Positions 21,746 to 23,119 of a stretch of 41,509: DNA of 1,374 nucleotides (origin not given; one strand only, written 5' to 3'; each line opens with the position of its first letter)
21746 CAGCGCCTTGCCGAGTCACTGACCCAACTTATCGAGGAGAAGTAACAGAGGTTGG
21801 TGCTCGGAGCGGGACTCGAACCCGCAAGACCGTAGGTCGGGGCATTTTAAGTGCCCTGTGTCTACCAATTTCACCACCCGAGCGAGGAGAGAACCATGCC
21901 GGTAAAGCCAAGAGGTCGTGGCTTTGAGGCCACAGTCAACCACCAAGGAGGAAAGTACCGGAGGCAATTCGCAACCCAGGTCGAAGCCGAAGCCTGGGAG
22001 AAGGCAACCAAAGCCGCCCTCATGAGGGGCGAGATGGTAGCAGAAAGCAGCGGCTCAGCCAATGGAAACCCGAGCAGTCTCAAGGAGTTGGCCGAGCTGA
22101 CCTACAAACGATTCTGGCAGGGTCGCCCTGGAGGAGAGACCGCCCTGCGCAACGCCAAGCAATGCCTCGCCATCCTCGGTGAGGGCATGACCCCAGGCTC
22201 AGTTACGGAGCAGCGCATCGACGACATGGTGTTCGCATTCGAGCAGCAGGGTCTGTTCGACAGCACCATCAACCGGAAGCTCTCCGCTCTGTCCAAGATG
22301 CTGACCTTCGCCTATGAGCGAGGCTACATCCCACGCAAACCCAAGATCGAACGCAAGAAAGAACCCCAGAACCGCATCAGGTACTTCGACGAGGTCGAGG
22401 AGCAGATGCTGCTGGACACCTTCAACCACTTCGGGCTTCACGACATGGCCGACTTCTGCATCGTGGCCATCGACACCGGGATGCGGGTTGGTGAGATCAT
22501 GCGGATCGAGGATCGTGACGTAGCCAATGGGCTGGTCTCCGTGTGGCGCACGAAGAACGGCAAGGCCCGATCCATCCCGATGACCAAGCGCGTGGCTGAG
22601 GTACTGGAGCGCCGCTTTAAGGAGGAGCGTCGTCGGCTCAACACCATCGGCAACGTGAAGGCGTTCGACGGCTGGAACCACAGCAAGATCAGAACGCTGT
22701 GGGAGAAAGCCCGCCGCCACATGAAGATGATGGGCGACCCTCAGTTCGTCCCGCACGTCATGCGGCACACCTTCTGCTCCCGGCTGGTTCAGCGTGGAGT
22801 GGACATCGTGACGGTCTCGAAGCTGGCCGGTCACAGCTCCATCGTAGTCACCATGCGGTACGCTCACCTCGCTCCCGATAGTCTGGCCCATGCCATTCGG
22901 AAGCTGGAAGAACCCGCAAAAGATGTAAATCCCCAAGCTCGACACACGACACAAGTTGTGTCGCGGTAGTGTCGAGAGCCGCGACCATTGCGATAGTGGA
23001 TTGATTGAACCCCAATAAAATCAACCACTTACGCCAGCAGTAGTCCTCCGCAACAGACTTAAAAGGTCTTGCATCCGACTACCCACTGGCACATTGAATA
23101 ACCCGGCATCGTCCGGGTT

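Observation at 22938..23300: Densely structured junction insulating the RNAP gene: palindromes, bidirectional M2, terminator, then a self-promoter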

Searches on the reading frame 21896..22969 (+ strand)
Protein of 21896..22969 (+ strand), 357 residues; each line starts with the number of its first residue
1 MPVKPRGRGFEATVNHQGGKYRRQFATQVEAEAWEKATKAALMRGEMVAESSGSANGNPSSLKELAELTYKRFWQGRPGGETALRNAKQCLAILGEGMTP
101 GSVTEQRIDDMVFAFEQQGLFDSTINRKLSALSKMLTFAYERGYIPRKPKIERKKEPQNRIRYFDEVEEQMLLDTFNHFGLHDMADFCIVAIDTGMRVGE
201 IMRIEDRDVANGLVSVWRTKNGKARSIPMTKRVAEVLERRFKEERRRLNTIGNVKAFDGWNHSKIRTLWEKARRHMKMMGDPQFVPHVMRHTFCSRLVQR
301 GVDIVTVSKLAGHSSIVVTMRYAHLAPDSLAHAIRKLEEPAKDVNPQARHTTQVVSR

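Call 25: find_related_loci(query=window:21896-22969:+, collection=viral_contigs, flank=3000)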
Query window:21896-22969:+ (357 aa) in viral_contigs; peptide patterns used: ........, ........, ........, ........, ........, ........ (x = any residue, [..] = any of these).
6 stretches matched a pattern; 6 encode a relative of the query (tblastn E <= 1e-3); 5 distinct loci.
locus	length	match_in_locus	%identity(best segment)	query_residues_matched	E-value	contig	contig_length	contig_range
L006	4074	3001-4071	100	1-357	0e+0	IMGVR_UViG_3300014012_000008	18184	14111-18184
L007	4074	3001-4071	97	1-357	0e+0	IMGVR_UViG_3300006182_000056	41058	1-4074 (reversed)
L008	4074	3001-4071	97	1-357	0e+0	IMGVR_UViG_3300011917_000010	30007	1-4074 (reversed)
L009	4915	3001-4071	89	1-357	0e+0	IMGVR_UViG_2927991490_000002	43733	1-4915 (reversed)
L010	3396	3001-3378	98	1-126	6e-81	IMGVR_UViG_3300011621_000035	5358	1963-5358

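Call 40: find_related_loci(query=window:21896-22969:+, collection=metagenome_contigs, flank=2500)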
Query window:21896-22969:+ (357 aa) in metagenome_contigs; peptide patterns used: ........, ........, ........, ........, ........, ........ (x = any residue, [..] = any of these).
58 stretches matched a pattern; 5 encode a relative of the query (tblastn E <= 1e-3); 5 distinct loci.
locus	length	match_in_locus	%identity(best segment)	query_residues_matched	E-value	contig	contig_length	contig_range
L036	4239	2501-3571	97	1-357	0e+0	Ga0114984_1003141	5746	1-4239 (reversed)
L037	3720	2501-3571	97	1-357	0e+0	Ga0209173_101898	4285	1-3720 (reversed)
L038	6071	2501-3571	97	1-357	0e+0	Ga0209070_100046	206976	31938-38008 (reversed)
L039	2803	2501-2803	98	1-101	5e-63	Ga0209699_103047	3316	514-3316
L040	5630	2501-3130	26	118-333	1e-10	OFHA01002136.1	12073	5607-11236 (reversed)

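Call 47: search_protein_families(library=pfam, proteins=[window:21896-22969:+], max_evalue=0.01)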
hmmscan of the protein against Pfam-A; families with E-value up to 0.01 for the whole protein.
window:21896-22969:+ (357 aa): 2 families
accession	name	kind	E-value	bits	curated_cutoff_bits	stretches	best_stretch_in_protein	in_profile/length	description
PF00589.27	Phage_integrase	-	1.8e-25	90.2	27.1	1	165-326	4-169/172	Phage integrase family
PF02899.23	Phage_int_SAM_1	-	0.0049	17.5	22.3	0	102-143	42-83/83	Phage integrase, N-terminal SAM-like domain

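Call 57: find_related_loci(query=A3, collection=viral_contigs, flank=2500)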
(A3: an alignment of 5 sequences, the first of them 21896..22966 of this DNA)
Query A3 (357 aa) in viral_contigs; peptide patterns used: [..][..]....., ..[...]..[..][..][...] (x = any residue, [..] = any of these).
325 stretches matched a pattern; 68 encode a relative of the query (tblastn E <= 1e-3); 67 distinct loci.
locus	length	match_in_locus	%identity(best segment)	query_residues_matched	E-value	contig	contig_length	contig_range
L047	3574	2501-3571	100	1-357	0e+0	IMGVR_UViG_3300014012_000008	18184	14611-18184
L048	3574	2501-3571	97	1-357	0e+0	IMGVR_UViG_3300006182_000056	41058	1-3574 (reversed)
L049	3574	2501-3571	97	1-357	0e+0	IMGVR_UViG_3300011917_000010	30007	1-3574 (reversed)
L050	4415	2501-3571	89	1-357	0e+0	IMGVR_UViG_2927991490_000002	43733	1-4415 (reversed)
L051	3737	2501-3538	58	1-351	2e-139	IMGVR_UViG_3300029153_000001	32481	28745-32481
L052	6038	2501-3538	57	1-351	1e-134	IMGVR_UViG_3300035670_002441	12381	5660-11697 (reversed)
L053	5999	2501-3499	54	1-338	1e-114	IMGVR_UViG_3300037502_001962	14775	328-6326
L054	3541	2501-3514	51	1-339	1e-110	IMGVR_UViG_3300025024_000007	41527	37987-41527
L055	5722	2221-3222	50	1-338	2e-109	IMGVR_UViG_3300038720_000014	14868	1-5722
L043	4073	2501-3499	46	1-341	1e-94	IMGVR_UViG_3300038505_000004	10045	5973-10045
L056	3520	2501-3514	47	1-338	1e-91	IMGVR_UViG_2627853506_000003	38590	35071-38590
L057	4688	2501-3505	44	1-339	3e-88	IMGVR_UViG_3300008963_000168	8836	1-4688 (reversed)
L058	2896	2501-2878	98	1-126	7e-80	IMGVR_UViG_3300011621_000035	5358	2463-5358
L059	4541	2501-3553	37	1-339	3e-68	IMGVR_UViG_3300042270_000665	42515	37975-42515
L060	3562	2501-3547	37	1-340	6e-63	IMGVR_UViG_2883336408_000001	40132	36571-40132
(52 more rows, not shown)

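Call 71: search_solved_structures(query=window:21896-22966:+, max_evalue=1, show_alignments=0)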
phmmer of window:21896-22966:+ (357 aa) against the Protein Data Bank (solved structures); distinct sequences matched with E-value up to 1: 18.
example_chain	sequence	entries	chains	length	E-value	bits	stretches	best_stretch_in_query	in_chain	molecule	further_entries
5c6k_A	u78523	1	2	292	5.9e-17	64.9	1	102-335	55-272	Integrase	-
4a8e_A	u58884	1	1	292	1.4e-14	57.1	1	118-338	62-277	PROBABLE TYROSINE RECOMBINASE XERC-LIKE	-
1a0p_A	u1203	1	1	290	4.5e-14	55.4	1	107-330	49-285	SITE-SPECIFIC RECOMBINASE XERD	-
9i5v_14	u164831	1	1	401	4.7e-13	52.1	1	109-350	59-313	Ribosome-associated translation inhibitor RaiA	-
5dor_A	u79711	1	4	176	7.1e-13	51.5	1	185-335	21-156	Integrase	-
5dcf_A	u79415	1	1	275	1.3e-11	47.3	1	189-331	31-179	Tyrosine recombinase XerD,DNA translocase FtsK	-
1aih_A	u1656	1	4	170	1.6e-11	47.1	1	184-335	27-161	HP1 INTEGRASE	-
5hxy_A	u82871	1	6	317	2e-11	46.7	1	154-330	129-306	Tyrosine recombinase XerA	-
2a3v_A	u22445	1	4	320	4.1e-09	39.2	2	266-327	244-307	site-specific recombinase IntI4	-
6en0_A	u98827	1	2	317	5.9e-08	35.3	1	283-332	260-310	Int protein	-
6emy_A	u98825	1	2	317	9.6e-08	34.7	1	283-332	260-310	Int protein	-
6emz_A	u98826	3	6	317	1.4e-07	34.1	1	283-332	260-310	Int protein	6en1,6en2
5jjv_A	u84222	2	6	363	6.3e-05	25.4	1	190-334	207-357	Tyrosine recombinase XerH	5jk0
5vfz_A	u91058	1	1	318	0.00021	23.7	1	130-351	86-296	Gp33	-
3nkh_A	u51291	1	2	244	0.00044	22.6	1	210-339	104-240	Integrase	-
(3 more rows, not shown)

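Call 72: search_protein_families(library=ncbifam, proteins=[window:21896-22969:+], max_evalue=0.1)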
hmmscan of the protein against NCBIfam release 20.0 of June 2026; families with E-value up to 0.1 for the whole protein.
window:21896-22969:+ (357 aa): 14 families
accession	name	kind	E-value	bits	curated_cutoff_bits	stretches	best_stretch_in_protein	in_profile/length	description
NF040815.2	recomb_XerA_Arch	equivalog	6.6e-28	98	220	1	100-331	35-260/263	site-specific tyrosine recombinase/integron integrase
TIGR02224.1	recomb_XerC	equivalog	1.5e-27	96.8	335.15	1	85-333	26-285/295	tyrosine recombinase XerC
TIGR02225.1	recomb_XerD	equivalog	2.4e-25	89.5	329.6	1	91-336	32-285/290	site-specific tyrosine recombinase XerD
NF001399.0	PRK00283.1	subfamily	7.6e-24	84.5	279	1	96-335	44-293/300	tyrosine recombinase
NF003462.0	PRK05084.1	equivalog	4.6e-14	51.9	267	1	163-339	173-358/360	tyrosine recombinase XerS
TIGR02249.1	integrase_gron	subfamily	6.5e-14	52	265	2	283-326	258-301/315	integron integrase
NF002331.0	PRK01287.1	subfamily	1.5e-11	43.9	371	1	164-344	144-330/365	site-specific tyrosine recombinase XerC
NF007371.0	PRK09871.1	subfamily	2.5e-09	36.9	222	1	159-324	2-173/198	tyrosine-type DNA invertase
NF011946.0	PRK15417.1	equivalog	2.7e-09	36.7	435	1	285-326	275-316/337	integron integrase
NF002685.0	PRK02436.1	equivalog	1.4e-07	31.6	178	1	120-322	52-243/245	site-specific tyrosine recombinase XerD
NF047926.1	integrase_GmtZ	equivalog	2e-06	26.1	600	1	271-343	420-488/784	gamma-mobile-trio integrase GmtZ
NF007370.0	PRK09870.1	subfamily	0.00023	20.9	221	1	161-323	10-177/200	tyrosine-type DNA invertase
NF045627.1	HxpDPsynsmall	equivalog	0.024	14.7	200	1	155-208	12-66/143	hexaprenyl-diphosphate synthase small subunit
NF040693.1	recomb_GmtY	equivalog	0.049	12.9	340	0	285-327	392-434/441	gamma-mobile-trio recombinase GmtY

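Call 79: predict_structure(protein=window:21896-22966:+)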
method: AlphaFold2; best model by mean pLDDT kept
length: 357 residues; sequences in the alignment: 1
mean_pLDDT: 39.0   pTM: 0.24
mean pLDDT of the five models: 39.0, 38.0, 36.7, 35.5, 34.7
residues with pLDDT >= 90: 0; 70-90: 0; 50-70: 40; < 50: 317
segments of 3 or more residues with pLDDT < 50: 1-58, 94-97, 100-103, 105-333, 340-349, 351-357
pLDDT, mean of each block of 10 residues (from residue 1): 37 36 34 40 36 40 56 51 54 49 47 46 37 46 40 28 29 32 31 28 37 36 37 45 41 31 35 35 32 33 36 36 43 49 45 37
secondary structure, 60 per line:
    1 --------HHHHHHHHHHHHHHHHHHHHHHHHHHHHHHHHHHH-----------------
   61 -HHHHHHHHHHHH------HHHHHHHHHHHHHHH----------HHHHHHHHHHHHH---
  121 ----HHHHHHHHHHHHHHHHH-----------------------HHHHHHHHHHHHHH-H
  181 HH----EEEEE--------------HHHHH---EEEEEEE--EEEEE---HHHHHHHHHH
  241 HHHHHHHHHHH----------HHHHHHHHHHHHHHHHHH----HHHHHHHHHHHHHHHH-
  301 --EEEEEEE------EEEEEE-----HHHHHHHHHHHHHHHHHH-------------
elements in order: H9-43 H62-73 H80-94 H105-117 H125-141 H165-178 E187-191 H206-210 E214-220 E223-227 H231-251 H262-279 H284-299 E303-309 E316-321 H327-344

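Call 80: search_protein_families(library=pfam, proteins=[L052:2501-2740:+, L053:2501-2749:+, L055:2221-2460:+, L057:2501-2740:+, L054:2501-2746:+], max_evalue=10)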
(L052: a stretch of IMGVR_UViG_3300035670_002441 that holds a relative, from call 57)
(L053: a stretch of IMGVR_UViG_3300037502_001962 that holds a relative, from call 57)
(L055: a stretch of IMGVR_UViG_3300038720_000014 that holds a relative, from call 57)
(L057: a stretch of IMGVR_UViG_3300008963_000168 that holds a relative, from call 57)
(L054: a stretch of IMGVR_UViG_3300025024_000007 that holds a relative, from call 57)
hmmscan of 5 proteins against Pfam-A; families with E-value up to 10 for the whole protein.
L052:2501-2740:+ (80 aa): 1 family
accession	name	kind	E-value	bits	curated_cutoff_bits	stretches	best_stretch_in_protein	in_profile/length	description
PF14657.12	Arm-DNA-bind_4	-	0.011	15.8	22.3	1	21-40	21-40/47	Arm DNA-binding domain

L053:2501-2749:+ (83 aa): 0 families

L055:2221-2460:+ (80 aa): 0 families

L057:2501-2740:+ (80 aa): 0 families

L054:2501-2746:+ (82 aa): 1 family
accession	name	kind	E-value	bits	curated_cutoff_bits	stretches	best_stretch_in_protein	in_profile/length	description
PF14657.12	Arm-DNA-bind_4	-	0.026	14.6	22.3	1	21-46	21-46/47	Arm DNA-binding domain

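Call 89: search_protein_families(library=phrogs, proteins=[window:21896-22969:+], max_evalue=0.001)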
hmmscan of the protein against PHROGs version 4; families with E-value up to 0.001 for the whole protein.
window:21896-22969:+ (357 aa): 7 families
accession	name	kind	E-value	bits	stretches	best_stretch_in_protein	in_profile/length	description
phrog_1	-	integration and excision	2.7e-55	189.8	1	6-345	120-455/611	integrase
phrog_216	-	integration and excision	1.6e-31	110.5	1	127-353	17-252/301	integrase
phrog_7269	-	integration and excision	3.1e-12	47.3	1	284-335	28-79/89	integrase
phrog_7685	-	integration and excision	6.8e-10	39.9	1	219-339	124-237/240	integrase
phrog_35951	-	unknown function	4.5e-07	31.3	1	275-336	12-73/97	-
phrog_23271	-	unknown function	1.2e-06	29.4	1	285-324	10-49/67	-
phrog_34557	-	integration and excision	0.00047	20.9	1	285-334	126-174/183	integrase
